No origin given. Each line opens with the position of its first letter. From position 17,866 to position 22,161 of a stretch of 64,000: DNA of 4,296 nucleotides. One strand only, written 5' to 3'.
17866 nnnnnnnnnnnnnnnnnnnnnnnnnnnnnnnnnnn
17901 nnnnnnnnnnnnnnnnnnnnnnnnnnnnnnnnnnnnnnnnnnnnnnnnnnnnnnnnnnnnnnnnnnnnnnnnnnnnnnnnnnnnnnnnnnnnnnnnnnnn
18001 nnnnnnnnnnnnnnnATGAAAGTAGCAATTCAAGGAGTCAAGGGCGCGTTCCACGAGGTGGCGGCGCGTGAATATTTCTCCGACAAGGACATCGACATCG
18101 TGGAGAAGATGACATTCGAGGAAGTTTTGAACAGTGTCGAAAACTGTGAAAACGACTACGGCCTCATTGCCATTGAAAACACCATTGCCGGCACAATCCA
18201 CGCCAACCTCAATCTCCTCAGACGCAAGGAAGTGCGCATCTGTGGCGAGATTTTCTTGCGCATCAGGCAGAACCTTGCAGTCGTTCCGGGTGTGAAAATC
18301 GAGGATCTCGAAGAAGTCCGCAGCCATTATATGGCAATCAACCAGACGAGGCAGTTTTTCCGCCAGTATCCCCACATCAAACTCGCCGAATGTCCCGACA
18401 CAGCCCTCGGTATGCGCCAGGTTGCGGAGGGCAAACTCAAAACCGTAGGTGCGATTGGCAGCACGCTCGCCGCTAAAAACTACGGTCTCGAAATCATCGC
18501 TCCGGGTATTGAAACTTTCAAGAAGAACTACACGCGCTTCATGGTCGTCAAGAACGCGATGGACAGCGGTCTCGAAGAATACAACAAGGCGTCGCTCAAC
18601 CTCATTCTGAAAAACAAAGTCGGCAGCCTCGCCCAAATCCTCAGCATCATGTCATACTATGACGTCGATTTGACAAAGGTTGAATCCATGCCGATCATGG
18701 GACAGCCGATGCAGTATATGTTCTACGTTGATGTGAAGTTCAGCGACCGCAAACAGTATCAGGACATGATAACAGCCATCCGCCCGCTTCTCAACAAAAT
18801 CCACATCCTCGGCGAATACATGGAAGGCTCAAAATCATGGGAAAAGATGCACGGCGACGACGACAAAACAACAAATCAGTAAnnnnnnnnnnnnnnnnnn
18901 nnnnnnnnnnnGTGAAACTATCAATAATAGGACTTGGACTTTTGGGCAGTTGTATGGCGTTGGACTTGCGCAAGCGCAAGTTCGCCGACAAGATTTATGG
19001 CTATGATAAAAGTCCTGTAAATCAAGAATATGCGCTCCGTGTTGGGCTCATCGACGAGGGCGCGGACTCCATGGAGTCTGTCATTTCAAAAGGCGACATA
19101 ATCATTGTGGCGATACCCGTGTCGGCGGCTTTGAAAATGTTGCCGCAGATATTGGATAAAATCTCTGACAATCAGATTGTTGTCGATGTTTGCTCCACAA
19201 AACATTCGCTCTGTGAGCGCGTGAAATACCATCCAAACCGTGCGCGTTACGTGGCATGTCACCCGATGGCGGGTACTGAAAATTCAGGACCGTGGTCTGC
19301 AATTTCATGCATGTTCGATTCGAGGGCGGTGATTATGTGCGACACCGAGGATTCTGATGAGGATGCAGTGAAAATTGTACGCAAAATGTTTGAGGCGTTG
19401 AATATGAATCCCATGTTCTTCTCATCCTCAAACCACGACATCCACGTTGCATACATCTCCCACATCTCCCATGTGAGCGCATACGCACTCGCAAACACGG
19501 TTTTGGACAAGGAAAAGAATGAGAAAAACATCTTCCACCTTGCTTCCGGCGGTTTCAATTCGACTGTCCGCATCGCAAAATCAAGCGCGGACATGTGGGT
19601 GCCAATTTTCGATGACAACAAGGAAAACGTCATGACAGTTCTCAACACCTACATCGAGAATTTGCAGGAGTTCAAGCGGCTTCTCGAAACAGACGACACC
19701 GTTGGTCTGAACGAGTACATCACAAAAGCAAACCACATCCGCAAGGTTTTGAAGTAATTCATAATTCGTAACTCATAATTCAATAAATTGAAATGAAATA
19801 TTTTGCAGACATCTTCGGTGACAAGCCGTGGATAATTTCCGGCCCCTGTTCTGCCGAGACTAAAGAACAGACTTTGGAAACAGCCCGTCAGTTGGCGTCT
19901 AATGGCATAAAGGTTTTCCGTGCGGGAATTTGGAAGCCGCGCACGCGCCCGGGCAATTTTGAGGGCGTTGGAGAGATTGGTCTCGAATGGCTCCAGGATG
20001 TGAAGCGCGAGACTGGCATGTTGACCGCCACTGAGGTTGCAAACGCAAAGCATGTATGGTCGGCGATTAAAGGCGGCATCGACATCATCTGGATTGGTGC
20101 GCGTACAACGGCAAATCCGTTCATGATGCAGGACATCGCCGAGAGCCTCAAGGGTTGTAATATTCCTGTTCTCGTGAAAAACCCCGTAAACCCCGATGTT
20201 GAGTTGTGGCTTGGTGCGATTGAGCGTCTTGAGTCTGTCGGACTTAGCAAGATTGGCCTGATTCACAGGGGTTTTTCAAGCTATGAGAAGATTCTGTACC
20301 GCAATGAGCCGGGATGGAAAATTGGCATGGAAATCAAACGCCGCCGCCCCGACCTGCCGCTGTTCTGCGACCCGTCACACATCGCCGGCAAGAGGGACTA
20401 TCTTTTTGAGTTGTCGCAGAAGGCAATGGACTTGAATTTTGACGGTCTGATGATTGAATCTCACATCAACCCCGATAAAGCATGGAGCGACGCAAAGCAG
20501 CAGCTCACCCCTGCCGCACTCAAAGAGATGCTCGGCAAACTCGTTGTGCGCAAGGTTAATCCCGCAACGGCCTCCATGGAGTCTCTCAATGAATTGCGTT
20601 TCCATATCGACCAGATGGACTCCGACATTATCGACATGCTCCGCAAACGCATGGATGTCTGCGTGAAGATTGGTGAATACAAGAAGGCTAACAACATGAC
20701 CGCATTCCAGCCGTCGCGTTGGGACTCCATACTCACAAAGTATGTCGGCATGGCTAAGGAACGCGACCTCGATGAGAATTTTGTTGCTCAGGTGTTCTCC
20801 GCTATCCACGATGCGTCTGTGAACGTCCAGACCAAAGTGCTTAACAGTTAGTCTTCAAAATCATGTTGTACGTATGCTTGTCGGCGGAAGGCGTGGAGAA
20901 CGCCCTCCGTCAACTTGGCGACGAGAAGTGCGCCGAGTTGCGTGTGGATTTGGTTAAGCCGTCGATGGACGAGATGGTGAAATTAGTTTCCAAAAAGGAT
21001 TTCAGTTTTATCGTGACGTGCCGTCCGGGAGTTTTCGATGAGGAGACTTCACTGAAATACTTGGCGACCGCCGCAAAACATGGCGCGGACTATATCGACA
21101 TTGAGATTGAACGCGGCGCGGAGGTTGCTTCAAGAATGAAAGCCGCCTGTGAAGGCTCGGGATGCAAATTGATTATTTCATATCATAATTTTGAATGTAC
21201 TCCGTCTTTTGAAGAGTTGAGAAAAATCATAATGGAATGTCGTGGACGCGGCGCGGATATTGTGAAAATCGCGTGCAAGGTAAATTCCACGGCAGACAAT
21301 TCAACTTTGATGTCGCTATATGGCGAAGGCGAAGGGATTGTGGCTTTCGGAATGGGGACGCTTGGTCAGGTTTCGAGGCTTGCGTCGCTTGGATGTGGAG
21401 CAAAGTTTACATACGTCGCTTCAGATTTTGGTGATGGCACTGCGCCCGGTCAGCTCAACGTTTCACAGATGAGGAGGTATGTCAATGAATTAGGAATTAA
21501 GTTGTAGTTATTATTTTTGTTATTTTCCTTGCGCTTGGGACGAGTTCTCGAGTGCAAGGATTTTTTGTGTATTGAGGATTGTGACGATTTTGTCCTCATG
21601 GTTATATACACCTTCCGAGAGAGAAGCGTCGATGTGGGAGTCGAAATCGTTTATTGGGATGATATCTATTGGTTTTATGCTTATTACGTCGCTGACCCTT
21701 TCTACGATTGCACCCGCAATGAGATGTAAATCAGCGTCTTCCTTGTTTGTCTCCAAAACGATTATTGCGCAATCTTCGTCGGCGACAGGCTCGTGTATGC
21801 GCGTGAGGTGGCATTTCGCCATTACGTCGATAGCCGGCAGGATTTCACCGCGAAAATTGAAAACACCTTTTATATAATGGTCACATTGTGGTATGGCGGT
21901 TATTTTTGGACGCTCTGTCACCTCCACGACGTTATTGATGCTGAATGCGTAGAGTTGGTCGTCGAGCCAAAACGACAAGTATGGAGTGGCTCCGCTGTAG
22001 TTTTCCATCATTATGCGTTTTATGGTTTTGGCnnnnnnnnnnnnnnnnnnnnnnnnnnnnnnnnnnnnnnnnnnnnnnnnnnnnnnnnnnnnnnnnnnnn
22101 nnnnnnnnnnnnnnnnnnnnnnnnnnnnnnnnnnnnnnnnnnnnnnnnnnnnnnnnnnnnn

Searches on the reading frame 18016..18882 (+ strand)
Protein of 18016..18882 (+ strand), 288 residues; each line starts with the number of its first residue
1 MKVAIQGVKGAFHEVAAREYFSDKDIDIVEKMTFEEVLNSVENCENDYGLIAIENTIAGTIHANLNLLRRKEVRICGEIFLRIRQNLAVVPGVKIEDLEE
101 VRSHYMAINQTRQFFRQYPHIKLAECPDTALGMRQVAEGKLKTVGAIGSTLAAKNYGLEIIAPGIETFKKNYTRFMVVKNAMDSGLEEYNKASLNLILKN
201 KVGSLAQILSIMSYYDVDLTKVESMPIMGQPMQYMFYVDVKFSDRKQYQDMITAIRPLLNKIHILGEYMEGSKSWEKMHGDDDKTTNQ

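Call 4: search_protein_families(library=pfam, proteins=[window:18016-18882:+])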
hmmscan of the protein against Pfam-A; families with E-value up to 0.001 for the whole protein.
window:18016-18882:+ (288 aa): 1 family
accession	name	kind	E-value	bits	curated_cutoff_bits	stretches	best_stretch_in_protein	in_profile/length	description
PF00800.23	PDT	-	7.7e-52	176.2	25.2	1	3-181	1-179/181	Prephenate dehydratase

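Call 6: find_homologous_proteins(query=window:18016-18882:+, max_evalue=1e-20)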
Query window:18016-18882:+ (288 aa): 3224 proteins with E <= 1e-20 among 3709 candidates; the best 120 are listed.
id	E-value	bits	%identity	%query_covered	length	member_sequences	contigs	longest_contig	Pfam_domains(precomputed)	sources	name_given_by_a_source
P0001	6.1e-184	628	98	100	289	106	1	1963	PF00800.24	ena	-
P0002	4.1e-164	563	89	98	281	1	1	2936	PF00800.24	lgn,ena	-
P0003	5.8e-164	562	89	98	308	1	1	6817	PF00800.24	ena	-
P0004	2.0e-161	554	89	98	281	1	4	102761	PF00800.24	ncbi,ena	-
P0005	5.3e-132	457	71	97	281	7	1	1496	PF00800.24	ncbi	-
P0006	1.8e-130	452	70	97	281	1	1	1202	PF00800.24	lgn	-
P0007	2.5e-130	452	70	97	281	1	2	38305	PF00800.24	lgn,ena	-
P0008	6.6e-130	451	70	97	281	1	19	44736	PF00800.24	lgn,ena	-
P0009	1.4e-129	450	72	97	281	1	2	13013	PF00800.24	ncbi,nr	ncbi:MAG: prephenate dehydratase [Bacteroidales bacterium]|nr:prephenate dehydratase [Bacteroidales 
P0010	3.3e-129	448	70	97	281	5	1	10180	PF00800.24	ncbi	-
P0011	2.9e-126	439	70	97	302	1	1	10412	PF00800.24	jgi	-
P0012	9.0e-125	434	69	97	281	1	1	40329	PF00800.24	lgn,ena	-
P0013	9.1e-125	434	68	97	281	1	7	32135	PF00800.24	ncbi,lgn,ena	-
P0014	3.4e-119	415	65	97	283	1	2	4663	PF00800.24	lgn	-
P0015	5.5e-115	402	63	98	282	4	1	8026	PF00800.24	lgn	-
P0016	6.4e-115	401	63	98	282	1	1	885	PF00800.24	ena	-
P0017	6.6e-115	401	62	97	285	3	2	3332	PF00800.24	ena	-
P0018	1.2e-114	400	63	98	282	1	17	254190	PF00800.24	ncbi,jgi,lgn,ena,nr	ncbi:MAG: prephenate dehydratase [Bacteroidales bacterium]|jgi:prephenate dehydratase|nr:prephenate 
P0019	1.3e-114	400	62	98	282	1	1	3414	PF00800.24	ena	-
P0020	1.7e-114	400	63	98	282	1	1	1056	PF00800.24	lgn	-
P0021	1.7e-114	400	62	98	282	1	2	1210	PF00800.24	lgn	-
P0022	6.5e-114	398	62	98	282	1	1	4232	PF00800.24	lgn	-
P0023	6.8e-114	398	64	97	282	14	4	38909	PF00800.24,PF01842.32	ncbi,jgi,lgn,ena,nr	ncbi:MAG: prephenate dehydratase [Bacteroidales bacterium]|nr:prephenate dehydratase [Bacteroidales 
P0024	7.8e-114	398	62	98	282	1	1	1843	PF00800.24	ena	-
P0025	1.2e-113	397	62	97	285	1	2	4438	PF00800.24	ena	-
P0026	1.6e-113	397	62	98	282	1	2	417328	PF00800.24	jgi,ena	-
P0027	4.1e-113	395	62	98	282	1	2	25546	PF00800.24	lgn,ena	-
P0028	4.5e-113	395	62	98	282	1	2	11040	PF00800.24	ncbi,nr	ncbi:MAG: prephenate dehydratase [Bacteroidales bacterium]|nr:prephenate dehydratase [Bacteroidales 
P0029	8.9e-113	394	63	95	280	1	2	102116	PF00800.24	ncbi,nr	ncbi:MAG: prephenate dehydratase [Bacteroidales bacterium]|nr:prephenate dehydratase [Bacteroidales 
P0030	1.0e-112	394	62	98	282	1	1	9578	PF00800.24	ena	-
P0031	1.1e-112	394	61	98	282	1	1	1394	PF00800.24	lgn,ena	-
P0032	1.2e-112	394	61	98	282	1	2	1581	PF00800.24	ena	-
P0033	1.5e-112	394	61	98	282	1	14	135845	PF00800.24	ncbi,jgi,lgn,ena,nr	ncbi:MAG: prephenate dehydratase [Bacteroidales bacterium]|nr:prephenate dehydratase [Bacteroidales 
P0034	2.6e-112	393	63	98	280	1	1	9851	PF00800.24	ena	-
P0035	5.1e-110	385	63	95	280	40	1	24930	PF00800.24,PF01842.32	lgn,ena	-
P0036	7.3e-110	385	62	95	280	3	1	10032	PF00800.24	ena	-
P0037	1.8e-109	384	62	95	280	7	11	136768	PF00800.24,PF01842.32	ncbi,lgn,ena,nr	ncbi:MAG: prephenate dehydratase [Bacteroidales bacterium]|nr:prephenate dehydratase [Bacteroidales 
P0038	9.3e-104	365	58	97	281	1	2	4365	PF00800.24,PF01842.32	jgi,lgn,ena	-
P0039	1.3e-102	361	58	95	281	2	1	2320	PF00800.24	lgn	-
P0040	7.2e-100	352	56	98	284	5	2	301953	PF00800.24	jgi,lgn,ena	-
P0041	5.1e-98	346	55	98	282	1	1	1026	PF00800.24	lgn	-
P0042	1.6e-97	344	54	100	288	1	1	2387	PF00800.24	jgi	-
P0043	2.7e-97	344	56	98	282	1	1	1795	PF00800.24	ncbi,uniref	ncbi:prephenate dehydratase [Ancylomarina sp.]|uniref:prephenate dehydratase n=1 Tax=Ancylomarina sp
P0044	3.7e-97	343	55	97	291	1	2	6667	PF00800.24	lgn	-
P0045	4.3e-97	343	55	98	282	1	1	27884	PF00800.24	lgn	-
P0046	6.4e-97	342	55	99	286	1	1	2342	PF00800.24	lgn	-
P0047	7.0e-97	342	55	99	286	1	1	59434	PF00800.24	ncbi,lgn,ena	-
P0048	2.3e-96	341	55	98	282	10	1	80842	PF00800.24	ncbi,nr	ncbi:prephenate dehydratase [Ancylomarina euxinus]|nr:prephenate dehydratase [Ancylomarina euxinus] 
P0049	2.3e-96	341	54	98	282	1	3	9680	PF00800.24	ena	-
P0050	3.7e-96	340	54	99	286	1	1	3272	PF00800.24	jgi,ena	-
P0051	4.7e-96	340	54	99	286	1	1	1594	PF00800.24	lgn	-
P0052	4.7e-96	340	54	98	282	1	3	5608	PF00800.24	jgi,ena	-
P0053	4.8e-96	340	54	98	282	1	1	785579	PF00800.24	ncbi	ncbi:prephenate dehydratase [Ancylomarina sp. YFZ004]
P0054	5.2e-96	339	55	98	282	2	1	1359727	PF00800.24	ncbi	-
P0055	6.9e-96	339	54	99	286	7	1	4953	PF00800.24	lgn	-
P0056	8.7e-96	339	54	97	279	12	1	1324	PF00800.24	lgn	-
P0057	1.0e-95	338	53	99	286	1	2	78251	PF00800.24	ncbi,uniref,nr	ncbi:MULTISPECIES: prephenate dehydratase [unclassified Lentimicrobium]|uniref:prephenate dehydratas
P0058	1.0e-95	338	54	99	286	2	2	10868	PF00800.24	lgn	-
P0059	1.1e-95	338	54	98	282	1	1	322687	PF00800.24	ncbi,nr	ncbi:prephenate dehydratase [Ancylomarina sp. DW003]|nr:prephenate dehydratase [Ancylomarina sp. DW0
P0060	1.3e-95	338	54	97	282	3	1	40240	PF00800.24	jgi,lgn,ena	-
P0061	1.7e-95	338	53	98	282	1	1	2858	PF00800.24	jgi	-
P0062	2.3e-95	337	54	98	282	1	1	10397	PF00800.24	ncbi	-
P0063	2.4e-95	337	56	97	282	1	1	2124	PF00800.24,PF01842.32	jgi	-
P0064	2.5e-95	337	55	97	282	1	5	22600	PF00800.24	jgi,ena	-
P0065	4.5e-95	336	53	98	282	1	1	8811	PF00800.24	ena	-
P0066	5.9e-95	336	54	98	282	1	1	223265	PF00800.24,PF01842.32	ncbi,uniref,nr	ncbi:prephenate dehydratase [Ancylomarina sp. 16SWW S1-10-2]|uniref:prephenate dehydratase n=1 Tax=A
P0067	6.3e-95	336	53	98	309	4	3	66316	PF00800.24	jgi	-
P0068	1.1e-94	335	53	98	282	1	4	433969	PF00800.24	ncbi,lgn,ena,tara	tara:strand:- start:5786 stop:6634 length:849 start_codon:yes stop_codon:yes gene_type:complete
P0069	1.1e-94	335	54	97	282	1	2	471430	PF00800.24,PF01842.32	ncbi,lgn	-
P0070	1.5e-94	335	53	99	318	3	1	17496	PF00800.24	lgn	-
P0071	1.6e-94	335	54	98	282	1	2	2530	PF00800.24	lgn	-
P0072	1.9e-94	334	54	98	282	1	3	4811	PF00800.24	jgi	-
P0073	2.2e-94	334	54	98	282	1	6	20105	PF00800.24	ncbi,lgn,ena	-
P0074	6.6e-94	333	53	97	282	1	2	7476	PF00800.24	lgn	-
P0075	6.8e-94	332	54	98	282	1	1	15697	PF00800.24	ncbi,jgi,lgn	ncbi:MAG: prephenate dehydratase [Ancylomarina sp.]|jgi:prephenate dehydratase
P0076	1.0e-93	332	52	100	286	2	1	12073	PF00800.24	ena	-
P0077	1.2e-93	332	53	97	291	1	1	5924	PF00800.24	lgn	-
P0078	1.2e-93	332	54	97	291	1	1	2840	PF00800.24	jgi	jgi:prephenate dehydratase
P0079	1.8e-93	331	53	98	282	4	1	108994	PF00800.24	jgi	jgi:prephenate dehydratase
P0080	1.9e-93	331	55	97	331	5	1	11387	PF00800.24,PF01842.32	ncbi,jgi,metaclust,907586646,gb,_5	metaclust:\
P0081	2.5e-93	331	52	97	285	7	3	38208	PF00800.24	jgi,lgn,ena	-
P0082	4.1e-93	330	53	97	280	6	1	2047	PF00800.24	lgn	-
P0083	5.5e-93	329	56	95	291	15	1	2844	PF00800.24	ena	-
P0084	7.7e-93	329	59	93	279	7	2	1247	PF00800.24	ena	-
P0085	9.3e-93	329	52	97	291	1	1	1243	PF00800.24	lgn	-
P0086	2.5e-92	327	54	97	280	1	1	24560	PF00800.24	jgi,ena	-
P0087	2.6e-92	327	52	98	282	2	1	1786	PF00800.24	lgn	-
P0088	3.6e-92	327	53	97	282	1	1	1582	PF00800.24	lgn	-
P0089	3.8e-92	327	52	99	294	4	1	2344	PF00800.24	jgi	jgi:prephenate dehydratase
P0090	4.2e-92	327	53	97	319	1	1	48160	PF00800.24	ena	-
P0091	4.7e-92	326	53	97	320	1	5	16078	PF00800.24,PF01842.32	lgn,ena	-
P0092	7.2e-92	326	51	97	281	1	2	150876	PF00800.24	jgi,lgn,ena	-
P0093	8.3e-92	326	52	98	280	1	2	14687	PF00800.24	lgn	-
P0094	9.1e-92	325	53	98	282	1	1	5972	PF00800.24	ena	-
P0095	9.2e-92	325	52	97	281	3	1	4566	PF00800.24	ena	-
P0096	1.9e-91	324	53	98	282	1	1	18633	PF00800.24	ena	-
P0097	2.4e-91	324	53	97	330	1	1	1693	PF00800.24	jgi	jgi:prephenate dehydratase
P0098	2.5e-91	324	53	97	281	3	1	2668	PF00800.24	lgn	-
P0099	3.5e-91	324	51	100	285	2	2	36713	PF00800.24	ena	-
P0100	4.2e-91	323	53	97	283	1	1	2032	PF00800.24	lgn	-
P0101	6.2e-91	323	53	97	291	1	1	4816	PF00800.24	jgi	jgi:prephenate dehydratase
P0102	6.9e-91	323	53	98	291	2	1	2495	PF00800.24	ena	-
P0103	7.3e-91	323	51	97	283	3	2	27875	PF00800.24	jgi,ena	-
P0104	9.6e-91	322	53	98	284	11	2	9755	PF00800.24,PF01842.32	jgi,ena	-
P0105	1.1e-90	322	49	100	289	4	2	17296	PF00800.24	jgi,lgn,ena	-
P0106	1.4e-90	322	58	93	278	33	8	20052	PF00800.24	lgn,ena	-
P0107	1.8e-90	321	52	97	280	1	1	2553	PF00800.24,PF01842.32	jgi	-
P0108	2.2e-90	321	50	100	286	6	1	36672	PF00800.24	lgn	-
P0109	2.8e-90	321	53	97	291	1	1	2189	PF00800.24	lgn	-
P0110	3.5e-90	320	52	97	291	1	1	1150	PF00800.24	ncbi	-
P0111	3.7e-90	320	53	97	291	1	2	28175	PF00800.24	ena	-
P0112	3.7e-90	320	52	97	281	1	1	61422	PF00800.24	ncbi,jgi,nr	ncbi:MAG: prephenate dehydratase [Chlorobi bacterium]|nr:prephenate dehydratase [Chlorobiota bacteri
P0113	3.9e-90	320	52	99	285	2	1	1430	PF00800.24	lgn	-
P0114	5.1e-90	320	58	93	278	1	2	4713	PF00800.24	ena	-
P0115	1.0e-89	319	53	97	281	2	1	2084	PF00800.24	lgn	-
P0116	1.1e-89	319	57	94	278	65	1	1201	PF00800.24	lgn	-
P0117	1.6e-89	318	50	97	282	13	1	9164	PF00800.24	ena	-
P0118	1.8e-89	318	53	97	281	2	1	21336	PF00800.24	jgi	-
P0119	2.0e-89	318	57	93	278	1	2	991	PF00800.24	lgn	-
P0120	2.1e-89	318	52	97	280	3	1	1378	PF00800.24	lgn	-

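Call 13: find_related_loci(query=A1, collection=genome_contigs, flank=3000)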
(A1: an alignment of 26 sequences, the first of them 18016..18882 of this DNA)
Query A1 (288 aa) in genome_contigs; peptide patterns used: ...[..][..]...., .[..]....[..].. (x = any residue, [..] = any of these).
259 stretches matched a pattern; 237 encode a relative of the query (tblastn E <= 1e-3); the best 80 are kept; 80 distinct loci.
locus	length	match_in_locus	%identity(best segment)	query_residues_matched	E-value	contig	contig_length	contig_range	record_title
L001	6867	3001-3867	98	1-288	0e+0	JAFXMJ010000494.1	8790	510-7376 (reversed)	MAG: Bacteroidales bacterium isolate RGIG6546 Sheep_Reticulum-4__c885703, whole genome shotgun sequence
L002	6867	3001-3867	98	1-288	0e+0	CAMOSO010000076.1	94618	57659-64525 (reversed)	MAG: uncultured Bacteroidales bacterium isolate SRR873609_bin.80_metaWRAP_v1.3_MAG genome assembly, contig: ERZ1756109_4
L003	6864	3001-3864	87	1-288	3e-173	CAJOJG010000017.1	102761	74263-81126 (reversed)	uncultured Bacteroidales bacterium isolate Red_deer_4_mag_215 genome assembly, contig: scaffold_571, whole genome shotgu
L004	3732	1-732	96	46-288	4e-164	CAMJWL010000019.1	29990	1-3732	MAG: uncultured Bacteroidales bacterium isolate SRR12081303_bin.90_metaWRAP_v1.3_MAG genome assembly, contig: ERZ1228976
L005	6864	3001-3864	70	1-288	9e-142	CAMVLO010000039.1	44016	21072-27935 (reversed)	MAG TPA_asm: uncultured Bacteroidales bacterium isolate SRR8387717_bin.14_metaWRAP_v1.3_MAG genome assembly, contig: ERZ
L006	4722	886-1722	70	1-279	3e-141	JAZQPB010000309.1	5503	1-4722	MAG: Bacteroidales bacterium isolate T1900045241_TH20190011.MAGScoT_cleanbin_000011 SGB_5524_k141_1639342, whole genome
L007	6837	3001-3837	70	1-279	1e-139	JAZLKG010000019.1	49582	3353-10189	MAG: Bacteroidales bacterium isolate T1900044960_TA20190018.MAGScoT_cleanbin_000010 SGB_3926_k141_323646, whole genome s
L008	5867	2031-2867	70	1-279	2e-139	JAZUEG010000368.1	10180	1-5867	MAG: Bacteroidales bacterium isolate T1900045300_TH20190070.MAGScoT_cleanbin_000039 SGB_6140_k141_1044254, whole genome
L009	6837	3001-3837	68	1-279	2e-135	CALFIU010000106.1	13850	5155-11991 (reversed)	MAG TPA_asm: uncultured Bacteroidales bacterium isolate ERR1278074_bin.74_CONCOCT_v1.1_MAG genome assembly, contig: ERZ8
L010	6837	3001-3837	62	1-279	3e-124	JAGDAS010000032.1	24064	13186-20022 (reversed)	MAG: Paludibacteraceae bacterium isolate RGIG10296 Yak_Rumen.Co__c1558240, whole genome shotgun sequence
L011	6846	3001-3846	63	1-281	3e-123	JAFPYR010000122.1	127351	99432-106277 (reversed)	MAG: Bacteroidales bacterium isolate RGIG1595 Goat_Abomasum.Co__c2299007, whole genome shotgun sequence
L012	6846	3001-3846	63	1-281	4e-123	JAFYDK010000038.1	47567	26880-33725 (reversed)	MAG: Bacteroidales bacterium isolate RGIG6989 Sheep_Rumen.Co__c931615, whole genome shotgun sequence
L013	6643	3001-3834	64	2-279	2e-122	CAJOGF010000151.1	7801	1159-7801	uncultured Bacteroidales bacterium isolate Red_deer_3_mag_163 genome assembly, contig: scaffold_20628, whole genome shot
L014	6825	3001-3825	63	1-275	2e-122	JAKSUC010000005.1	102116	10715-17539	MAG: Bacteroidales bacterium isolate Horse_feces323 MAG323_5, whole genome shotgun sequence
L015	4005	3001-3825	64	1-275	5e-122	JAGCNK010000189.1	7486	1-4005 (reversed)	MAG: Bacteroidales bacterium isolate RGIG9950 Yak_Reticulum-1__c1202773, whole genome shotgun sequence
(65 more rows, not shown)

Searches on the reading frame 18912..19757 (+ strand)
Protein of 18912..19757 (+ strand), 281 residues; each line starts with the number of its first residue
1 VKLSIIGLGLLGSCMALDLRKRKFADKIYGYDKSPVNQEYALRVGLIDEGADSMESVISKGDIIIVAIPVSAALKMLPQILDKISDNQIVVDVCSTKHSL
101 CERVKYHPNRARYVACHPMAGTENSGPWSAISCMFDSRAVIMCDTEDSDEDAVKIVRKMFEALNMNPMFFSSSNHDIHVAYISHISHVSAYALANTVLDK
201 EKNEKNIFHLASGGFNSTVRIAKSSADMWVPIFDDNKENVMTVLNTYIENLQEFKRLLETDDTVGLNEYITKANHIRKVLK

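Call 4: search_protein_families(library=pfam, proteins=[window:18912-19757:+])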
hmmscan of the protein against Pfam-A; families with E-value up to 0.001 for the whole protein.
window:18912-19757:+ (281 aa): 5 families
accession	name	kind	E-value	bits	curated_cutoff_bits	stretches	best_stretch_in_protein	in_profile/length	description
PF02153.23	PDH_N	-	5.9e-36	123.7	26.5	1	15-164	1-149/154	Prephenate dehydrogenase, nucleotide-binding domain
PF20463.3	PDH_C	-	1.8e-23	83.3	22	1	172-270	2-100/102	Prephenate dehydrogenase, dimerization domain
PF03446.21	NAD_binding_2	-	8.9e-08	32.7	21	1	3-105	2-104/161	NAD binding domain of 6-phosphogluconate dehydrogenase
PF03807.23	F420_oxidored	-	4.6e-07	30.8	21.6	1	2-94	1-92/94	NADP oxidoreductase coenzyme F420-dependent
PF02826.25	2-Hacid_dh_C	-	0.00047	20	25.1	0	2-74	38-105/178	D-isomer specific 2-hydroxyacid dehydrogenase, NAD binding domain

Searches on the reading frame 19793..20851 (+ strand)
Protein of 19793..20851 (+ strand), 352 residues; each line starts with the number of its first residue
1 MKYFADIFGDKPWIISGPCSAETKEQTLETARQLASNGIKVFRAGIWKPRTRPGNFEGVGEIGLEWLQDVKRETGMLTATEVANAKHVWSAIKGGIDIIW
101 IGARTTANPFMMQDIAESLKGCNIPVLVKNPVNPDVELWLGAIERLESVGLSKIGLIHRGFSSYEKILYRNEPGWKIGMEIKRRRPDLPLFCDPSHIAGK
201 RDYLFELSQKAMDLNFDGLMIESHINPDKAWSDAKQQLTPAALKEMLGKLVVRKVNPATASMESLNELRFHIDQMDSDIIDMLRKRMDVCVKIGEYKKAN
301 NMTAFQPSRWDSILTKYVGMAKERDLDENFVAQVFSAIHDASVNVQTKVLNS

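Call 4: search_protein_families(library=pfam, proteins=[window:19793-20851:+])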
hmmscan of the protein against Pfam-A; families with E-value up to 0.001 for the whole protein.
window:19793-20851:+ (352 aa): 2 families
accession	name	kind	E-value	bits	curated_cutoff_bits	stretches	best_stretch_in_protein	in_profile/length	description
PF00793.26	DAHP_synth_1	-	3.5e-40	138.1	25.5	1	10-246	16-257/270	DAHP synthetase I family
PF01817.26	CM_2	-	1e-21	77.4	27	1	268-346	1-79/80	Chorismate mutase type II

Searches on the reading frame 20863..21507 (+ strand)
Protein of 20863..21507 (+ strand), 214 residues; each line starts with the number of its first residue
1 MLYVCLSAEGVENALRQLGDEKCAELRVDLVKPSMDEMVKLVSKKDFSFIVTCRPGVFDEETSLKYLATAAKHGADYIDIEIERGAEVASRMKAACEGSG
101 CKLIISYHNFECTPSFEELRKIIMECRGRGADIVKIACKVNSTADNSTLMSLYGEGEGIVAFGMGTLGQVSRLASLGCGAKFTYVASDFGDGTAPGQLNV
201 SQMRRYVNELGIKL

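Call 4: search_protein_families(library=pfam, proteins=[window:20863-21507:+])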
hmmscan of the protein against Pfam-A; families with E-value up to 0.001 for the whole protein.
window:20863-21507:+ (214 aa): 1 family
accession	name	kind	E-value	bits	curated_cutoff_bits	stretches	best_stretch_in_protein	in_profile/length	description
PF01487.21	DHquinase_I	-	1.2e-39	137.2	22.2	1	6-205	4-228/230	Type I 3-dehydroquinase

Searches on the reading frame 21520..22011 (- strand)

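Call 4: search_protein_families(library=pfam, proteins=[window:21520-22011:-])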
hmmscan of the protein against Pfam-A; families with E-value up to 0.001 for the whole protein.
window:21520-22011:- (163 aa): 1 family
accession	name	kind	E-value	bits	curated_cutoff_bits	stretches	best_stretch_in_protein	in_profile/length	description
PF01584.24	CheW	-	1.3e-23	83.6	23.5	1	11-153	2-135/138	CheW-like domain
